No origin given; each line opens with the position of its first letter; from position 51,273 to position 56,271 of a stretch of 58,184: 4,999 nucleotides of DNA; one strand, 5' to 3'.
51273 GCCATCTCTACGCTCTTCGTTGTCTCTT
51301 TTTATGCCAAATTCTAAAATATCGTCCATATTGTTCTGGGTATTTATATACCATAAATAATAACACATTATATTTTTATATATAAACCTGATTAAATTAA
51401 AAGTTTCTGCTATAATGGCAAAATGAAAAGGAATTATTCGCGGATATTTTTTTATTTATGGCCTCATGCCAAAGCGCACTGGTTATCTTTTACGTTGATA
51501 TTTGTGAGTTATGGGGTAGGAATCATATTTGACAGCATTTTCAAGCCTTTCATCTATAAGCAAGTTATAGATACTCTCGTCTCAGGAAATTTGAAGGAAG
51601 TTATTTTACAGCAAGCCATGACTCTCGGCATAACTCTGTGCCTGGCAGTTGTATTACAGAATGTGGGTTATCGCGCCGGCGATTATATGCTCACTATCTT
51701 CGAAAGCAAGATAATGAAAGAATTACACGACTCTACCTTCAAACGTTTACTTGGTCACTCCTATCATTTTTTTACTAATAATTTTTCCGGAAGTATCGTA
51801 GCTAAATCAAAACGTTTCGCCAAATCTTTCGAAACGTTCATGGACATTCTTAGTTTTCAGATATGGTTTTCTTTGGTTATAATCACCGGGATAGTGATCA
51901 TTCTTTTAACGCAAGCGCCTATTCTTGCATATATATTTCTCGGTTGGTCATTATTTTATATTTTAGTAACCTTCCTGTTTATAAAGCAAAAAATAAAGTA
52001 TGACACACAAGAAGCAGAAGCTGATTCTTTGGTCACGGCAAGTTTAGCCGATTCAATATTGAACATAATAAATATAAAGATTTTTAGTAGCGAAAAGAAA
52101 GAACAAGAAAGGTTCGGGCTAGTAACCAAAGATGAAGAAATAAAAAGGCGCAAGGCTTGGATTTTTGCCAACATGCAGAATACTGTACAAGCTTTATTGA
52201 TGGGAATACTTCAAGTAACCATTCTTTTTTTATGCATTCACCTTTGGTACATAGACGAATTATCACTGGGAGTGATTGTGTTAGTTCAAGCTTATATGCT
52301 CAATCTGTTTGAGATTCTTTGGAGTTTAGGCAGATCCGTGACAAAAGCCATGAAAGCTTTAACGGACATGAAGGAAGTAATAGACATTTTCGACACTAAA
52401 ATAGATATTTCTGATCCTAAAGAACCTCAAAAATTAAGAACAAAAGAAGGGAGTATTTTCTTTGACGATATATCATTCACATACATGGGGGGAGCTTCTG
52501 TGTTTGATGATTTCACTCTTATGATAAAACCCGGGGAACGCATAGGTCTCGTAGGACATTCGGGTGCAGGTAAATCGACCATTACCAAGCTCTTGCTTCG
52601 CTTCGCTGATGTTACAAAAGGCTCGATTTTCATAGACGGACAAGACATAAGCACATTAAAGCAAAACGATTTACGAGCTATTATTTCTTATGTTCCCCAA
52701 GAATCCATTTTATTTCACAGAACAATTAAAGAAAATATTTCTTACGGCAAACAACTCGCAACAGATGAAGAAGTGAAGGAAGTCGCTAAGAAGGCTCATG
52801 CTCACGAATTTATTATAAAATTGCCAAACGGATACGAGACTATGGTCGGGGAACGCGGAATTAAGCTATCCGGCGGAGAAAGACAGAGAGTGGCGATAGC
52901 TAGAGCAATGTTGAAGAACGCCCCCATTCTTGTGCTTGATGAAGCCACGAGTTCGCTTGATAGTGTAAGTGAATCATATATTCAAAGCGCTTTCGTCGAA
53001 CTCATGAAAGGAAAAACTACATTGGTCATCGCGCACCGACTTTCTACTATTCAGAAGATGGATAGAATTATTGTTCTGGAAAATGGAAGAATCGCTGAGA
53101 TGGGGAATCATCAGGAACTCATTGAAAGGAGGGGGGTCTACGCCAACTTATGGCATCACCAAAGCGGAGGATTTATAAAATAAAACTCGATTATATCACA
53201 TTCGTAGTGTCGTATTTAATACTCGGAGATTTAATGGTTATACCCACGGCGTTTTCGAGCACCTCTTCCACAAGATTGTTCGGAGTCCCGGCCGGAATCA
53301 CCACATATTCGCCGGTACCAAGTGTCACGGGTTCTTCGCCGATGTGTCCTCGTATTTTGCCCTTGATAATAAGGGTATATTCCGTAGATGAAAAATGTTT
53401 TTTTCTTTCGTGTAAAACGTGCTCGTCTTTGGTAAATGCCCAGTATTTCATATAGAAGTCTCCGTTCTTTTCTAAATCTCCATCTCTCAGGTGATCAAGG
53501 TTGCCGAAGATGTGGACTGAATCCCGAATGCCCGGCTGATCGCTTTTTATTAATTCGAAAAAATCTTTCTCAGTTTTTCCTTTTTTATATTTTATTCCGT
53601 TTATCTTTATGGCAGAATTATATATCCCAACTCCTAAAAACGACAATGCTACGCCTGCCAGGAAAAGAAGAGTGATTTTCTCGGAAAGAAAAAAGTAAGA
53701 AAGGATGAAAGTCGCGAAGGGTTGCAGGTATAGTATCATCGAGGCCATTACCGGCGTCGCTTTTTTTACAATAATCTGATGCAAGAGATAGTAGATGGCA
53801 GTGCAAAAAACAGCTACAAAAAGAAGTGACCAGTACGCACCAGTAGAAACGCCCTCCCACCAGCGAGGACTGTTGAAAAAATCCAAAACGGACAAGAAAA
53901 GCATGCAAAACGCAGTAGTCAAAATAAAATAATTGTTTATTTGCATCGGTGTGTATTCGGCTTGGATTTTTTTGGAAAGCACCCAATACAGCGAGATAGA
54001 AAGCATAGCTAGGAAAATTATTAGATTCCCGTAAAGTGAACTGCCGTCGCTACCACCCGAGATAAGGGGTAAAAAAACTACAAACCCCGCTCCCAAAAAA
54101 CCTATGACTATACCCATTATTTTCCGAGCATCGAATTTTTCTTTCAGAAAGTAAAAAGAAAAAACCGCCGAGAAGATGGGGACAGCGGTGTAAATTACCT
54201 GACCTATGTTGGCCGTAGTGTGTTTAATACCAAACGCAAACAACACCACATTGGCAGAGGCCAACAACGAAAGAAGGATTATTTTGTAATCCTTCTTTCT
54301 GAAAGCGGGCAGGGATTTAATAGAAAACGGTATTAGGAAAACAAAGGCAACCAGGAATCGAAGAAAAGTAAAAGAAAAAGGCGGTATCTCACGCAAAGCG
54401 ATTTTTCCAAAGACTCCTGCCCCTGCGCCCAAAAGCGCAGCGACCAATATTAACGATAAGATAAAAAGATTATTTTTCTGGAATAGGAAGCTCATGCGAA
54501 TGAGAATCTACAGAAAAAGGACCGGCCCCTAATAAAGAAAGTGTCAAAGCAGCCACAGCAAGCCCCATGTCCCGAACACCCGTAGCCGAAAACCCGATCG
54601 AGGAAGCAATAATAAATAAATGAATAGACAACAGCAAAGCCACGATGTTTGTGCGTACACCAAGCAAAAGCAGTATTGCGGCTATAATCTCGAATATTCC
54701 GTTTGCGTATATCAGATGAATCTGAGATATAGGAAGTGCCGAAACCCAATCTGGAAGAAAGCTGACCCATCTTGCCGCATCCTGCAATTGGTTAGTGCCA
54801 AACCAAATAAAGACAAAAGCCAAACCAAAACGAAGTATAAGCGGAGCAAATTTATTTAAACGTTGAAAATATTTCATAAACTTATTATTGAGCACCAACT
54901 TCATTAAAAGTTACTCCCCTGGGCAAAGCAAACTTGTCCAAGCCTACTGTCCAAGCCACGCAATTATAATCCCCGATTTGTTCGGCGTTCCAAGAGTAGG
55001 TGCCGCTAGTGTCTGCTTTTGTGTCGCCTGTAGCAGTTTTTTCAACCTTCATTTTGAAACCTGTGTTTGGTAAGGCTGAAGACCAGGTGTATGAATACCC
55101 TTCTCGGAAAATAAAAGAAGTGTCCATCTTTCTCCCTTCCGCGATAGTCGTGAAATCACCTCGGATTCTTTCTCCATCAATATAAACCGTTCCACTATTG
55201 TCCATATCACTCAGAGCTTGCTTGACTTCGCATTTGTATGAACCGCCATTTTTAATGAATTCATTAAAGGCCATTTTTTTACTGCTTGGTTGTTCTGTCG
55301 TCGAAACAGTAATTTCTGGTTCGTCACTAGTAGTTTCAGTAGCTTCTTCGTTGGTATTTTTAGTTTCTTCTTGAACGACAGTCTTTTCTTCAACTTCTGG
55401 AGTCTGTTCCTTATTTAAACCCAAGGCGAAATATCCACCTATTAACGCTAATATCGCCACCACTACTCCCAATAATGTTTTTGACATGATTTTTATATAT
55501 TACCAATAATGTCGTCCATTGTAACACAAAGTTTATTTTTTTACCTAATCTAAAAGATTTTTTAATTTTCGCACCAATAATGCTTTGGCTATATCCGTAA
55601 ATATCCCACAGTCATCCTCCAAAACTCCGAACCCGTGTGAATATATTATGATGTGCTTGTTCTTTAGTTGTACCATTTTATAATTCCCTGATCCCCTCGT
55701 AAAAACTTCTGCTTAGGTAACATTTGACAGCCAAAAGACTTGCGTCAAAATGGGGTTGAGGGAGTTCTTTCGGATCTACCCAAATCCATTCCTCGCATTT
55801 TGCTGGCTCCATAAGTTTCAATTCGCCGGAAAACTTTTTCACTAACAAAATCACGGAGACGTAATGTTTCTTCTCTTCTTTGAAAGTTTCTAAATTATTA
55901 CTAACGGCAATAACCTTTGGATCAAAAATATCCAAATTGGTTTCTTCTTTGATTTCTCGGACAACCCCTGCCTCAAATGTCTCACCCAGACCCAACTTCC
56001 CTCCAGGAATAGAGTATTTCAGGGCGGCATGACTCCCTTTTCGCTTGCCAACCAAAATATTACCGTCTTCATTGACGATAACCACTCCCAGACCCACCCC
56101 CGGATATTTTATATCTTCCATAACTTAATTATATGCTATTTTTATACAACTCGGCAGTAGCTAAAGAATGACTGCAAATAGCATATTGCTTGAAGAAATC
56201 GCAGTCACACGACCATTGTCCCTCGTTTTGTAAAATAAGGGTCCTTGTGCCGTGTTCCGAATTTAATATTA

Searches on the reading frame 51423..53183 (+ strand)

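Call 49: search_protein_families(library=pfam, proteins=[window:51423-53183:+], max_evalue=0.001)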
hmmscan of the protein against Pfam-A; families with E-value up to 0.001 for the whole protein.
window:51423-53183:+ (586 aa): 3 families
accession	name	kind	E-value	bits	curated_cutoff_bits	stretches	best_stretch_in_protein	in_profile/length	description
PF00005.33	ABC_tran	-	8.9e-34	117.5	25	1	362-510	2-137/137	ABC transporter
PF00664.28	ABC_membrane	-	9.7e-21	75.1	28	1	38-296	15-271/274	ABC transporter transmembrane region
PF02463.25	SMC_N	-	2.7e-07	30.7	40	1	376-552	29-211/220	RecF/RecN/SMC N terminal domain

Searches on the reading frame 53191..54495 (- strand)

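Call 49: search_protein_families(library=pfam, proteins=[window:53191-54495:-], max_evalue=0.001)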
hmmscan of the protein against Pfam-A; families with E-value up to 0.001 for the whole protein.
window:53191-54495:- (434 aa): 4 families
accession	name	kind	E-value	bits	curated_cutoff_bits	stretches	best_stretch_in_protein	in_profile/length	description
PF00892.27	EamA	-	1.1e-41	142.7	28.2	2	12-140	3-134/135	EamA-like transporter family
PF07883.17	Cupin_2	-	8.6e-06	25.8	27.2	1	364-405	13-53/70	Cupin domain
PF03151.22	TPT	-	9.3e-06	25.7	30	1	27-293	18-291/291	Triose-phosphate Transporter family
PF16913.11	PUNUT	-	0.00029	20.6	30.6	1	71-182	76-190/321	Purine nucleobase transmembrane transport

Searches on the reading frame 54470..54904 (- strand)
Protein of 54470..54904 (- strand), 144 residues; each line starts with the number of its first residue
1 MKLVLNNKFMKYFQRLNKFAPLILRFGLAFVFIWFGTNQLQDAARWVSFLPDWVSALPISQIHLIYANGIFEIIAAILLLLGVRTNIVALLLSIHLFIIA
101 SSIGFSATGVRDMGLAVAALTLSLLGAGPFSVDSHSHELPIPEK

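Call 49: search_protein_families(library=pfam, proteins=[window:54470-54904:-], max_evalue=0.001)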
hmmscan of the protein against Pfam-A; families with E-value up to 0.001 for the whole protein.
window:54470-54904:- (144 aa): 1 family
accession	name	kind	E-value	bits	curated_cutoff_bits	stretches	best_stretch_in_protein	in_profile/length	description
PF07681.17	DoxX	-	9e-09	36.3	23.6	1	21-100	2-80/85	DoxX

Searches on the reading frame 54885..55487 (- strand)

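Call 4: search_protein_families(library=pfam, proteins=[window:54885-55487:-], max_evalue=0.1)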
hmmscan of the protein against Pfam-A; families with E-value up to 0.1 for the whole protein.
window:54885-55487:- (200 aa): 2 families
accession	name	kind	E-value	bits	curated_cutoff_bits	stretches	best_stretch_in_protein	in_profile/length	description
PF16118.10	DUF4834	-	0.022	16.1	27.8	1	8-84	18-92/99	Domain of unknown function (DUF4834)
PF24738.1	DUF7689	-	0.085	14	22.6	0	167-184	3-20/118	Domain of unknown function (DUF7689)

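Call 31: search_protein_families(library=padloc, proteins=[window:54885-55487:-], max_evalue=0.01)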
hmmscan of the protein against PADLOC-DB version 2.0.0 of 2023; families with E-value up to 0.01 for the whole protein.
window:54885-55487:- (200 aa): 0 families

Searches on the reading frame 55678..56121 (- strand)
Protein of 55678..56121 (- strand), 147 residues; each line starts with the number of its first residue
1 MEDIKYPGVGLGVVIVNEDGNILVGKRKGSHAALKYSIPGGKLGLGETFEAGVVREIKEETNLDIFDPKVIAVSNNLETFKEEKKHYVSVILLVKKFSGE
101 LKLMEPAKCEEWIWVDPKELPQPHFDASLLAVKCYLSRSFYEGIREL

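Call 4: search_protein_families(library=pfam, proteins=[window:55678-56121:-], max_evalue=0.1)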
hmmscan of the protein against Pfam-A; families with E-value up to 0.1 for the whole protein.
window:55678-56121:- (147 aa): 2 families
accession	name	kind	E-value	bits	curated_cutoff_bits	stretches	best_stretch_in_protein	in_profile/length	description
PF00293.34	NUDIX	-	1.7e-19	70.6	21.1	1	9-123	4-124/134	NUDIX domain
PF14815.12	NUDIX_4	-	0.00013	22.2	35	1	13-122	3-100/113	NUDIX domain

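Call 5: search_protein_families(library=ncbifam, proteins=[window:55678-56121:-], max_evalue=0.1)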
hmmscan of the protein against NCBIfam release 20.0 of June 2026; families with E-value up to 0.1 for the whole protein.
window:55678-56121:- (147 aa): 21 families
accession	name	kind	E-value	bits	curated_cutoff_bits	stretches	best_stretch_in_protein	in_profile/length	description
TIGR00586.1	mutt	equivalog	1.8e-13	50.6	97.9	1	10-125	8-116/129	8-oxo-dGTP diphosphatase MutT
NF006530.0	PRK08999.1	equivalog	2.3e-10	40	245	1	14-126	12-118/315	Nudix family hydrolase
NF008044.0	PRK10776.1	equivalog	2.5e-09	37.1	148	1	14-107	10-100/130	8-oxo-dGTP diphosphatase MutT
NF007834.0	PRK10546.1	equivalog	1.7e-07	31.2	156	1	14-120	9-109/135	pyrimidine (deoxy)nucleoside triphosphate diphosphatase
NF001299.0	PRK00241.1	equivalog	2.5e-07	30.4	158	1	13-67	139-192/263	NAD(+) diphosphatase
NF001937.0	PRK00714.1-4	equivalog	6.6e-07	29.1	139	1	10-77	10-74/161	RNA pyrophosphohydrolase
NF001938.0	PRK00714.1-5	equivalog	7.2e-07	28.7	116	1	10-64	15-75/172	RNA pyrophosphohydrolase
NF001934.0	PRK00714.1-1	equivalog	1.7e-06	27.6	241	1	11-85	11-82/176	RNA pyrophosphohydrolase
NF011963.0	PRK15434.1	subfamily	4.3e-06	26.5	146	1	7-120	16-134/159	GDP-mannose mannosyl hydrolase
NF003791.0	PRK05379.2-3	equivalog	5.8e-06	25.7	409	1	15-70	208-263/340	bifunctional nicotinamide-nucleotide adenylyltransferase/Nudix hydroxylase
NF003785.0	PRK05379.1-1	equivalog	6.6e-05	22.3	418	1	13-68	209-262/347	bifunctional nicotinamide-nucleotide adenylyltransferase/Nudix hydroxylase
NF001935.0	PRK00714.1-2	equivalog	6.9e-05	22.4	259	1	11-75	11-72/183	RNA pyrophosphohydrolase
NF003787.0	PRK05379.1-4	equivalog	7.9e-05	21.8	449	1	15-72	214-271/346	bifunctional nicotinamide-nucleotide adenylyltransferase/Nudix hydroxylase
NF003786.0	PRK05379.1-2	equivalog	0.00027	20.2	397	1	14-82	223-291/354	bifunctional nicotinamide-nucleotide adenylyltransferase/Nudix hydroxylase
NF006961.0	PRK09438.1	equivalog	0.00049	19.6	103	1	11-70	11-68/151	dihydroneopterin triphosphate diphosphatase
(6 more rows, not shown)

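Call 28: search_solved_structures(query=window:55678-56121:-, max_evalue=0.0001, show_alignments=2)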
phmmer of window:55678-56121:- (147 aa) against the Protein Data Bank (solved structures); distinct sequences matched with E-value up to 0.0001: 30.
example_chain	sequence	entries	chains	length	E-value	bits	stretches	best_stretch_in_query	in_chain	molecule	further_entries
4kyx_A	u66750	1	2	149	6.1e-27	97.5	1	4-139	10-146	ADP-ribose pyrophosphatase MutT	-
6fl4_A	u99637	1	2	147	9.4e-21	77.4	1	7-125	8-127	Nudix hydrolase 1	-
5gp0_E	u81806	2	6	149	9.8e-21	77.4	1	7-125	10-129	Nudix hydrolase 1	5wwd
6dby_A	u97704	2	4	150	1e-20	77.4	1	7-125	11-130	Nudix hydrolase 1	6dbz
5wy6_E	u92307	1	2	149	6.8e-20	74.6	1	7-125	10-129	Nudix hydrolase 1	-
5bon_A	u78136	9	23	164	1.6e-16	63.7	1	6-137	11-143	Probable 8-oxo-dGTP diphosphatase NUDT15 | Nucleotide triphosphate diphosphatase NUDT15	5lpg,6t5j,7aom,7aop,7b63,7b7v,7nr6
7b64_A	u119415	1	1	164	2.2e-16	63.3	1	6-137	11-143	Nucleotide triphosphate diphosphatase NUDT15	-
7b65_A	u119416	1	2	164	2.5e-16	63.1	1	6-129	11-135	Nucleotide triphosphate diphosphatase NUDT15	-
7b66_A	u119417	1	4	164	3e-16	62.8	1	6-134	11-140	Nucleotide triphosphate diphosphatase NUDT15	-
6ypb_A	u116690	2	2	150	3.3e-16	62.7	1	14-125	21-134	Geranyl diphosphate phosphohydrolase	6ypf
7b67_A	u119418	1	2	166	9e-16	61.3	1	8-137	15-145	Nucleotide triphosphate diphosphatase NUDT15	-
4dyw_A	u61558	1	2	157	4.6e-15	59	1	2-133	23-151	MutT/NUDIX family protein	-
1mut_A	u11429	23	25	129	9.8e-08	35.2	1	10-102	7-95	NUCLEOSIDE TRIPHOSPHATE PYROPHOSPHOHYDROLASE | Mutator mutT protein | 7,8-dihydro-8-oxoguanine-triphosphatase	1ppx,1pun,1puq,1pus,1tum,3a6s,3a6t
3id9_A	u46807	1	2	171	1.9e-06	31.1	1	15-102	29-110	MutT/NUDIX family protein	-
3r03_A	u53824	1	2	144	3.3e-06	30.2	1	13-128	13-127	NUDIX hydrolase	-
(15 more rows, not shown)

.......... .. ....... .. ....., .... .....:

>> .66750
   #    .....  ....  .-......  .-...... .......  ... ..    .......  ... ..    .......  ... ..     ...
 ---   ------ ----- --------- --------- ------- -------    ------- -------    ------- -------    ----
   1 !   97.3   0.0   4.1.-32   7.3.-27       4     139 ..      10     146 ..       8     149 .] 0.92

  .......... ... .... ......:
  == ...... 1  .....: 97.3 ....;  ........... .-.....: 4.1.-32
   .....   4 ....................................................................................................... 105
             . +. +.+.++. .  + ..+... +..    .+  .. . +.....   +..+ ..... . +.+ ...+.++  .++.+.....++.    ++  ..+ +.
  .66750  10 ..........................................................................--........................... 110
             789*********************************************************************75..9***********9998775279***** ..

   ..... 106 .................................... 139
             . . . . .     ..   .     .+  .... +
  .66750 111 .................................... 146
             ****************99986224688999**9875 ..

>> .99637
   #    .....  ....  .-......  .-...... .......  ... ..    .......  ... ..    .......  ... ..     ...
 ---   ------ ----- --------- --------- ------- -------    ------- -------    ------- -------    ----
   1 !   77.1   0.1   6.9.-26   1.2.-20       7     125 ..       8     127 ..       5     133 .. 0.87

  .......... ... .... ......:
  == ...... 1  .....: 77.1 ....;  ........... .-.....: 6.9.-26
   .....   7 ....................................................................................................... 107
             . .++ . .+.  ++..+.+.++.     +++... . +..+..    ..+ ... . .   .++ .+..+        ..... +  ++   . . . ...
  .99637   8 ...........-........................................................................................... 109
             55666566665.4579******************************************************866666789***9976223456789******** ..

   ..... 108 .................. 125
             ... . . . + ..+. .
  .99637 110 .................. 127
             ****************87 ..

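Call 31: search_protein_families(library=padloc, proteins=[window:55678-56121:-], max_evalue=0.01)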
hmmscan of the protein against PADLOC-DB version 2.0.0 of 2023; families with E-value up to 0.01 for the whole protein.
window:55678-56121:- (147 aa): 1 family
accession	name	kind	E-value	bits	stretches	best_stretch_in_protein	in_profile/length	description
PDLC04899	PDC-S07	-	4e-13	47.2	1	14-125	12-117/135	-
